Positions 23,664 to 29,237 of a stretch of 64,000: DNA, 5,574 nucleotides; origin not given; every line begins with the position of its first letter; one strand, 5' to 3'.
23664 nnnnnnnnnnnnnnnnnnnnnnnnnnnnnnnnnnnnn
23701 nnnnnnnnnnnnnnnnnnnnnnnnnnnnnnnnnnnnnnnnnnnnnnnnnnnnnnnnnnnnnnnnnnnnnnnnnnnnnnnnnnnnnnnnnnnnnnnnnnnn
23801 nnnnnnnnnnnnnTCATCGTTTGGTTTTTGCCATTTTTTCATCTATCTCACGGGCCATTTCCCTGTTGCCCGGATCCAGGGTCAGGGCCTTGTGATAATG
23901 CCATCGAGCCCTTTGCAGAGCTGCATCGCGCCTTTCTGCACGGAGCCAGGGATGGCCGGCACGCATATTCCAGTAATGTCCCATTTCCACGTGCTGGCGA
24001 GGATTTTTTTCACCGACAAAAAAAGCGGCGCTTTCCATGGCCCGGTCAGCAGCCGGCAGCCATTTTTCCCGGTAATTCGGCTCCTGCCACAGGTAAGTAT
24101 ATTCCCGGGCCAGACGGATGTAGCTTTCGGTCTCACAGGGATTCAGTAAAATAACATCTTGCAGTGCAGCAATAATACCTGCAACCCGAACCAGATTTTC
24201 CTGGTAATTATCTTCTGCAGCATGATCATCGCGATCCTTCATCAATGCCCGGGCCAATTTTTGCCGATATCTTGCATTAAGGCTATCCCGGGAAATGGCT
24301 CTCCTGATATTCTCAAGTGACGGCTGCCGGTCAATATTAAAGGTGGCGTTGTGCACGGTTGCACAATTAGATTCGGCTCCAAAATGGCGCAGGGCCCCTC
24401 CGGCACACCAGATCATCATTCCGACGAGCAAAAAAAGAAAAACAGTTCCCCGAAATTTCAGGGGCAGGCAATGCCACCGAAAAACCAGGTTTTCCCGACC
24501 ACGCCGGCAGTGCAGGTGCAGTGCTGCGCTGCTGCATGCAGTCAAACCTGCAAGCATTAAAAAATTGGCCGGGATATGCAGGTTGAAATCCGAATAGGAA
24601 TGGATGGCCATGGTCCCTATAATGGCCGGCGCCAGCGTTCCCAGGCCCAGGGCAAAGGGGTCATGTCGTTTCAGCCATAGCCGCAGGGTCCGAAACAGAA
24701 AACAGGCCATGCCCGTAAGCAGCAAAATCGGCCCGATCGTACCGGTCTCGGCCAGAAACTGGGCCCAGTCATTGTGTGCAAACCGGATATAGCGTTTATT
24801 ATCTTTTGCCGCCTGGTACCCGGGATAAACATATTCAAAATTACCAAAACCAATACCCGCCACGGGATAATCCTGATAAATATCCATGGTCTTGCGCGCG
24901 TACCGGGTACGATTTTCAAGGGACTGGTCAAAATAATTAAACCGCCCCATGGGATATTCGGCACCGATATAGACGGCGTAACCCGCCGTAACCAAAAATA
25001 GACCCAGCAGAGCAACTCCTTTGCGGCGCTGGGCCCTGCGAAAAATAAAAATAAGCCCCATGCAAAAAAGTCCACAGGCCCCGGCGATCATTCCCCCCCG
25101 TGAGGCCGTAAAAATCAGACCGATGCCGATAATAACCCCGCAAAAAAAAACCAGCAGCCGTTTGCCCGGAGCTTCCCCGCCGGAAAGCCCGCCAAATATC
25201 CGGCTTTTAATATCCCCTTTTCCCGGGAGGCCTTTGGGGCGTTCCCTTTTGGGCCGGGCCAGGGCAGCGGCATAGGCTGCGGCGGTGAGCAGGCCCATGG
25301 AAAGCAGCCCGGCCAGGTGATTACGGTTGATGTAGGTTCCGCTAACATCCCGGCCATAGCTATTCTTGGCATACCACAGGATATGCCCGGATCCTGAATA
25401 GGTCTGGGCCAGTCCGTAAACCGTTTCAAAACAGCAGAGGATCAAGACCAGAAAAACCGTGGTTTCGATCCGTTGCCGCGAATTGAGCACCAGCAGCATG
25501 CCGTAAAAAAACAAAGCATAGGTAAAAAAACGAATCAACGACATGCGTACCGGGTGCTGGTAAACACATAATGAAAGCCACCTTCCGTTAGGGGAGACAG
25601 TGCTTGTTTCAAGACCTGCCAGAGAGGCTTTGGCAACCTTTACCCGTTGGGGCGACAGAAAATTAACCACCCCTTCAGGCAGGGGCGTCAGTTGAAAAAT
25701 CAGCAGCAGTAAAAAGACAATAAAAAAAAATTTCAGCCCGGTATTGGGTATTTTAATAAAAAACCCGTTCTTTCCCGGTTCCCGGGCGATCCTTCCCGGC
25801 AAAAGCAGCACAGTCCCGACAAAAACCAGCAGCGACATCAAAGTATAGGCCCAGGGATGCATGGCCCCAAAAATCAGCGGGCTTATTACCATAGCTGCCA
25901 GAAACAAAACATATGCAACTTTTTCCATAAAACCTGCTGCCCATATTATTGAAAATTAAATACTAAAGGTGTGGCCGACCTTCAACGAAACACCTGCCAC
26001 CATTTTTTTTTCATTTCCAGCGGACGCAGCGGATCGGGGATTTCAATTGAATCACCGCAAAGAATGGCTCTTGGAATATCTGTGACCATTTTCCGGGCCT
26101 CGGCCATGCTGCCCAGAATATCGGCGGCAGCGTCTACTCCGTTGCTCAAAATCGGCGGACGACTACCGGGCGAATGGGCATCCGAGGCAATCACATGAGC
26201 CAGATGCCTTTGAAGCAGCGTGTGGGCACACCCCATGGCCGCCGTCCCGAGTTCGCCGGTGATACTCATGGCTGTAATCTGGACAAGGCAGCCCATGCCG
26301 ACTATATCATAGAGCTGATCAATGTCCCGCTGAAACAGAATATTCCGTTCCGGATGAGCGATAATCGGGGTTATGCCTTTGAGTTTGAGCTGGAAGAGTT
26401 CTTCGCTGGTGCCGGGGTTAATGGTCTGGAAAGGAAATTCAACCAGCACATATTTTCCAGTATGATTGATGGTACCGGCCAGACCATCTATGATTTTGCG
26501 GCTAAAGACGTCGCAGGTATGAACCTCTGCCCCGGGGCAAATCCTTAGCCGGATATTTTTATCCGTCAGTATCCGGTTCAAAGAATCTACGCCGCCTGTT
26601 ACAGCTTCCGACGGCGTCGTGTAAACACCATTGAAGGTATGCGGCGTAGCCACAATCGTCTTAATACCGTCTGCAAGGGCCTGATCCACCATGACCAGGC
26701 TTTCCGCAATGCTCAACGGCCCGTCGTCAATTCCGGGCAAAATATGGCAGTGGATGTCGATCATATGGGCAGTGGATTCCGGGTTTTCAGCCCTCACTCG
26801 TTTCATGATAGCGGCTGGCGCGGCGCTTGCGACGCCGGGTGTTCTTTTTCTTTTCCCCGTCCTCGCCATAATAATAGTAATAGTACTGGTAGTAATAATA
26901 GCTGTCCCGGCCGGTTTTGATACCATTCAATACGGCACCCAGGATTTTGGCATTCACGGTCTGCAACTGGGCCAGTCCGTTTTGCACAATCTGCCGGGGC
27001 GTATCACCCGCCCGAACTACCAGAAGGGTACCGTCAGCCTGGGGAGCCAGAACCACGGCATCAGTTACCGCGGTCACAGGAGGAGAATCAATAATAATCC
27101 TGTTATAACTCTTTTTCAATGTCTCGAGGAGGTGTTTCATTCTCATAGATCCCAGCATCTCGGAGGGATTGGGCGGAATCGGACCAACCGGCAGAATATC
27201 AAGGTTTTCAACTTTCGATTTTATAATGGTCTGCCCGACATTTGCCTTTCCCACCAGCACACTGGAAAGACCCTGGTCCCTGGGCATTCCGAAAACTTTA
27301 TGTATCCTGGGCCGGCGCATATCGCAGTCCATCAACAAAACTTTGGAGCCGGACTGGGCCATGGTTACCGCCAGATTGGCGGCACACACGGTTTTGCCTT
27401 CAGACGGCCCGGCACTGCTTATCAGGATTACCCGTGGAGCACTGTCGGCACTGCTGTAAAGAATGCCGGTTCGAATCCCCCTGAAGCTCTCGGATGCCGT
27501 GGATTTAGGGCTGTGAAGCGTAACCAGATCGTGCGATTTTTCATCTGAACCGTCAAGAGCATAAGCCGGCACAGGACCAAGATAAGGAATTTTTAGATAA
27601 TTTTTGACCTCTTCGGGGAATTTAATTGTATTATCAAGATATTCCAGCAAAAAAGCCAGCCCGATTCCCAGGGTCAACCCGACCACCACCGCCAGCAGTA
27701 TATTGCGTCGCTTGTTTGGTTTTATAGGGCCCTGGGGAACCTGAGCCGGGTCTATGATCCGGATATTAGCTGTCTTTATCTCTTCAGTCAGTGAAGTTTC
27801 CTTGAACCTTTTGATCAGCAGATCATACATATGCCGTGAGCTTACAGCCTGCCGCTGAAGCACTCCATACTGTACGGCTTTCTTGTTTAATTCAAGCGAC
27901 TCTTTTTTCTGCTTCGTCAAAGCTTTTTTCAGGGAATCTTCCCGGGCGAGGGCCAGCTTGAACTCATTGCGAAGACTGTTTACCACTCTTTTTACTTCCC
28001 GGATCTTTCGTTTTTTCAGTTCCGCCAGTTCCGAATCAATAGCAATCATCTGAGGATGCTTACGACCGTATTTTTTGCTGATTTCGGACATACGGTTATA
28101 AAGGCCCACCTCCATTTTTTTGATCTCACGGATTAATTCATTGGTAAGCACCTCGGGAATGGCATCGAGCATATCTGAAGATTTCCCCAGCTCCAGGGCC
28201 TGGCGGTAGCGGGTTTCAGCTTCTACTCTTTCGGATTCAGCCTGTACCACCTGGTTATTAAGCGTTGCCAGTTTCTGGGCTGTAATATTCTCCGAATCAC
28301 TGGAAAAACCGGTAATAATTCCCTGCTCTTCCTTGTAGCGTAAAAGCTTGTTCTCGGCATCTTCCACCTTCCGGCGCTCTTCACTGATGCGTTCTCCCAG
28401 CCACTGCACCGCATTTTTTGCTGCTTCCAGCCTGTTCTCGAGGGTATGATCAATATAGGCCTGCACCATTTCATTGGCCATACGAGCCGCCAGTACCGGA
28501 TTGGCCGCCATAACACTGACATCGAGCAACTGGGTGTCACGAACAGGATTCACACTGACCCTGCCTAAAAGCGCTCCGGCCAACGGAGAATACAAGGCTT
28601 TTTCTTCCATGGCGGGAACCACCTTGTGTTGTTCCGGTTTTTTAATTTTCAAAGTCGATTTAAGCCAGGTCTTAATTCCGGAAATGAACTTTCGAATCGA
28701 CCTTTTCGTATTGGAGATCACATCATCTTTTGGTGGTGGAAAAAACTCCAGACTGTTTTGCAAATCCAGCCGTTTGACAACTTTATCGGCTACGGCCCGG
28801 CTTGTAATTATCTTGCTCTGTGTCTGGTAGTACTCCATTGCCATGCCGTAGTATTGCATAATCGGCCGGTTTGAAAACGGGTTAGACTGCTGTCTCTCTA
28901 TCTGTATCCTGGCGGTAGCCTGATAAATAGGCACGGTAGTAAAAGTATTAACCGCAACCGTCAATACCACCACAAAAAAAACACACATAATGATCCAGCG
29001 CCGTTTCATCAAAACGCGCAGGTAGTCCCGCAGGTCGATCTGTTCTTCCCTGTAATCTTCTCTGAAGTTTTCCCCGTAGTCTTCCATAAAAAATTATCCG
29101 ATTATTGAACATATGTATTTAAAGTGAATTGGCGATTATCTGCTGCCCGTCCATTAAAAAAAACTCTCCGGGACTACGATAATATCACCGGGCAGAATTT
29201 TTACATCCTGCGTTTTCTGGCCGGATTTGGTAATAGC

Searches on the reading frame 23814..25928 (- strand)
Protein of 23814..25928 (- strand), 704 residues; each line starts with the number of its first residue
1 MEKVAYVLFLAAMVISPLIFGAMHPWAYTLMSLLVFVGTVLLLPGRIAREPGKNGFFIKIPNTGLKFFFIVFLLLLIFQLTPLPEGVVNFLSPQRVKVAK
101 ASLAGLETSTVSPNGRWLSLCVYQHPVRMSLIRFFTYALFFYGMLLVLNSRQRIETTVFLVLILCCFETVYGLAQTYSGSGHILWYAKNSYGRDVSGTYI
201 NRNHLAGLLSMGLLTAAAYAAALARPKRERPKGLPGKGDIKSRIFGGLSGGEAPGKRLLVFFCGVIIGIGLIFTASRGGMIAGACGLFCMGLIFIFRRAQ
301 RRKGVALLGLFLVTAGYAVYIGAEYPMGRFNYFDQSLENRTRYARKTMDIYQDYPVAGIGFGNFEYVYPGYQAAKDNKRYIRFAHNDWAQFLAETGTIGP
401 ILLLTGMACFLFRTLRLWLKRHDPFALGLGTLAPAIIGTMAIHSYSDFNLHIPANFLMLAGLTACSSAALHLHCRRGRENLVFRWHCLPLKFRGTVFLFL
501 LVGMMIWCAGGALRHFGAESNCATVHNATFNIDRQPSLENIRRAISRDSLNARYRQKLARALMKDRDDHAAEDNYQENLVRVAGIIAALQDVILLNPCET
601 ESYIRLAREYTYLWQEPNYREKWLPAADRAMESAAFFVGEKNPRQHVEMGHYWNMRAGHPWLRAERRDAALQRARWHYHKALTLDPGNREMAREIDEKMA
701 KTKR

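Call 4: search_protein_families(library=pfam, proteins=[window:23814-25928:-], max_evalue=0.01)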
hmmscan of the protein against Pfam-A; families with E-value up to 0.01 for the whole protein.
window:23814-25928:- (704 aa): 1 family
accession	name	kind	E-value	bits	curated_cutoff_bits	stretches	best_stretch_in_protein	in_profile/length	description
PF04932.20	Wzy_C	-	1.3e-19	70.9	31.7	1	265-403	4-148/149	O-Antigen ligase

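Call 5: search_protein_families(library=ncbifam, proteins=[window:23814-25928:-], max_evalue=0.01)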
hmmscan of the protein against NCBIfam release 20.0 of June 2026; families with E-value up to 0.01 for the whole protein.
window:23814-25928:- (704 aa): 1 family
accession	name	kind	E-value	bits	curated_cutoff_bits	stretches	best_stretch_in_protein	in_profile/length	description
TIGR00947.1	2A73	equivalog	3.6e-05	23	366.4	1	257-440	198-394/425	IctB family putative bicarbonate transporter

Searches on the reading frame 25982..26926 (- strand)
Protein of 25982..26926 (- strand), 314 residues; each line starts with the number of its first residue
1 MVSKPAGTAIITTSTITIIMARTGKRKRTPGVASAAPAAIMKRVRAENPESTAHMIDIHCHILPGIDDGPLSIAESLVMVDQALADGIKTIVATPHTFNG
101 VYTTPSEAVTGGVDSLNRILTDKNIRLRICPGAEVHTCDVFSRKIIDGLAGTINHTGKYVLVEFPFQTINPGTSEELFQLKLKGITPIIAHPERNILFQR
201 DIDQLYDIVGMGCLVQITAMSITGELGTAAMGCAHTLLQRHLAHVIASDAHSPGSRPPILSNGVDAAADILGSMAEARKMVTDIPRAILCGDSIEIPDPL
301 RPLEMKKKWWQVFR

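Call 4: search_protein_families(library=pfam, proteins=[window:25982-26926:-], max_evalue=0.01)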
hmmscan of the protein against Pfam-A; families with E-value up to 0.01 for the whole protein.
window:25982-26926:- (314 aa): 1 family
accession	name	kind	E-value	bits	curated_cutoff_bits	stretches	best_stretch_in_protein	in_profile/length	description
PF19567.5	CpsB_CapC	-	2.3e-50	171.6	27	1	55-286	1-230/234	Capsular polysaccharide synthesis, CpsB/CapC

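Call 5: search_protein_families(library=ncbifam, proteins=[window:25982-26926:-], max_evalue=0.01)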
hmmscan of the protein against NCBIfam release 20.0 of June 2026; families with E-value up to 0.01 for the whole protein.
window:25982-26926:- (314 aa): 1 family
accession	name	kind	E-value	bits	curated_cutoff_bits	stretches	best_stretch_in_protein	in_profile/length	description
NF041488.1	caps_synth_Cps4B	equivalog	1.1e-36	126.6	400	1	55-289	1-238/243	capsular polysaccharide biosynthesis protein Cps4B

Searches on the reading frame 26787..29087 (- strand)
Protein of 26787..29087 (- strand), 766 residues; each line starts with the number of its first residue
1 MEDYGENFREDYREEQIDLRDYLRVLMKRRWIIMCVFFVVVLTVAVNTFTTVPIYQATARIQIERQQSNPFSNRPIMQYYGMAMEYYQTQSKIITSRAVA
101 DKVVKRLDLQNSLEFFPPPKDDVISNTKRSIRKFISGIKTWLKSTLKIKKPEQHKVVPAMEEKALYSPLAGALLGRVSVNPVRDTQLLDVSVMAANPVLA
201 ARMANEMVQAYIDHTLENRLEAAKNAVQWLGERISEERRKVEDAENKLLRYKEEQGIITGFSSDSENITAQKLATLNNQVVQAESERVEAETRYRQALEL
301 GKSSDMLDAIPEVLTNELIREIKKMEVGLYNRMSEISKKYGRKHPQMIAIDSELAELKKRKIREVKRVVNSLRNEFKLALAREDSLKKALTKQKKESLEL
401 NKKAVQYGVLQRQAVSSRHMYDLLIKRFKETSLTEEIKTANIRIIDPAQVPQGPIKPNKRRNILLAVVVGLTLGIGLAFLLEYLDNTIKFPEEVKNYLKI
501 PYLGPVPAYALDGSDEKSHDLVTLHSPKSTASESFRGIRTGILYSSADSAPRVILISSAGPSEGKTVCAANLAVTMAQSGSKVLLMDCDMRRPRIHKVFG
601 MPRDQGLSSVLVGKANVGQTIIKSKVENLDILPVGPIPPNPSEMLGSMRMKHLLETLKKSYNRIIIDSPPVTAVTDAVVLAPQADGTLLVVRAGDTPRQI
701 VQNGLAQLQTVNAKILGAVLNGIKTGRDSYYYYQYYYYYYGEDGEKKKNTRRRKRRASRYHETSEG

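Call 4: search_protein_families(library=pfam, proteins=[window:26787-29087:-], max_evalue=0.01)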
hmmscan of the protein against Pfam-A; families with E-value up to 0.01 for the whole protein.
window:26787-29087:- (766 aa): 6 families
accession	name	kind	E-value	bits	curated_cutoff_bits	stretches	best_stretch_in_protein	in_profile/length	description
PF02706.20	Wzz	-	1.7e-15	57.6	25.5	1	15-106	1-90/91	Chain length determinant protein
PF13807.11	GNVR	-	3.3e-14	53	27.7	1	410-480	9-79/82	G-rich domain on putative tyrosine kinase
PF13614.12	AAA_31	-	8.4e-14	52.3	27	1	554-695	4-151/177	AAA domain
PF10609.15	ParA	-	6.2e-10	39.4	27.1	1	552-721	4-173/246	NUBPL iron-transfer P-loop NTPase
PF01656.29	CbiA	-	3.2e-07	30.8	25.4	1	562-663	9-71/125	CobQ/CobB/MinD/ParA nucleotide binding domain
PF06564.18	CBP_BcsQ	-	0.0042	17.1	21.3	0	563-693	13-147/234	Cellulose biosynthesis protein BcsQ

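Call 5: search_protein_families(library=ncbifam, proteins=[window:26787-29087:-], max_evalue=0.01)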
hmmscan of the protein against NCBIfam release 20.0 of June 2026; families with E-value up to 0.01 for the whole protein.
window:26787-29087:- (766 aa): 20 families
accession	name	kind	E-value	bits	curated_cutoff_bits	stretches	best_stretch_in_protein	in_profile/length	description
TIGR01005.1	eps_transp_fam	subfamily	1.3e-102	344.4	411.7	2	14-508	1-479/754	exopolysaccharide transport protein family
NF008568.0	PRK11519.1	equivalog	9.9e-77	258.7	1068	3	347-743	313-718/720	tyrosine-protein kinase Wzc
TIGR03017.1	EpsF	equivalog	1.4e-74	251.4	422.75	2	168-505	114-442/444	chain length determinant protein EpsF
NF007350.0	PRK09841.1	equivalog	2.1e-70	237.8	1248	3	522-742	502-722/726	tyrosine-protein kinase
TIGR01007.1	eps_fam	subfamily_domain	3.3e-61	206.4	108.05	1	533-736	1-203/204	polysaccharide biosynthesis tyrosine autokinase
TIGR03018.1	pepcterm_TyrKin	hypoth_equivalog_domain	2.6e-45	154.3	230.65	1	521-721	1-207/207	XrtA-associated tyrosine autokinase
TIGR03007.1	pepcterm_ChnLen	equivalog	4.1e-45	153.9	278.85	2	176-511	112-465/498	XrtA system polysaccharide chain length determinant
TIGR03029.1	EpsG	equivalog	3.7e-43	147.6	313.8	1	516-721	68-273/274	chain length determinant protein tyrosine kinase EpsG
TIGR01006.1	polys_exp_MPA1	subfamily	2e-24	86.3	296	2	366-508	87-223/226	CspC family polysaccharide chain length determinant protein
TIGR01969.1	minD_arch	subfamily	1.4e-13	50.7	201.75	1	552-724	1-171/251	cell division ATPase MinD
TIGR01968.1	minD_bact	equivalog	4e-13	49.3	212.9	1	552-671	2-122/261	septum site-determining protein MinD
NF008079.0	PRK10818.1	equivalog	4.7e-07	29.4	508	1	552-679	3-131/270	septum site-determining protein MinD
NF041136.1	MrpORP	equivalog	1.4e-06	27.8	450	1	553-719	7-174/365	iron-sulfur cluster carrier protein MrpORP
TIGR03371.1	cellulose_yhjQ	equivalog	1.7e-06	27.7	157.85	1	553-721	3-176/246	cellulose biosynthesis protein BcsQ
NF041546.1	ParA_partition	equivalog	4.4e-06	26.4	180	1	564-590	12-38/203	ParA family partition ATPase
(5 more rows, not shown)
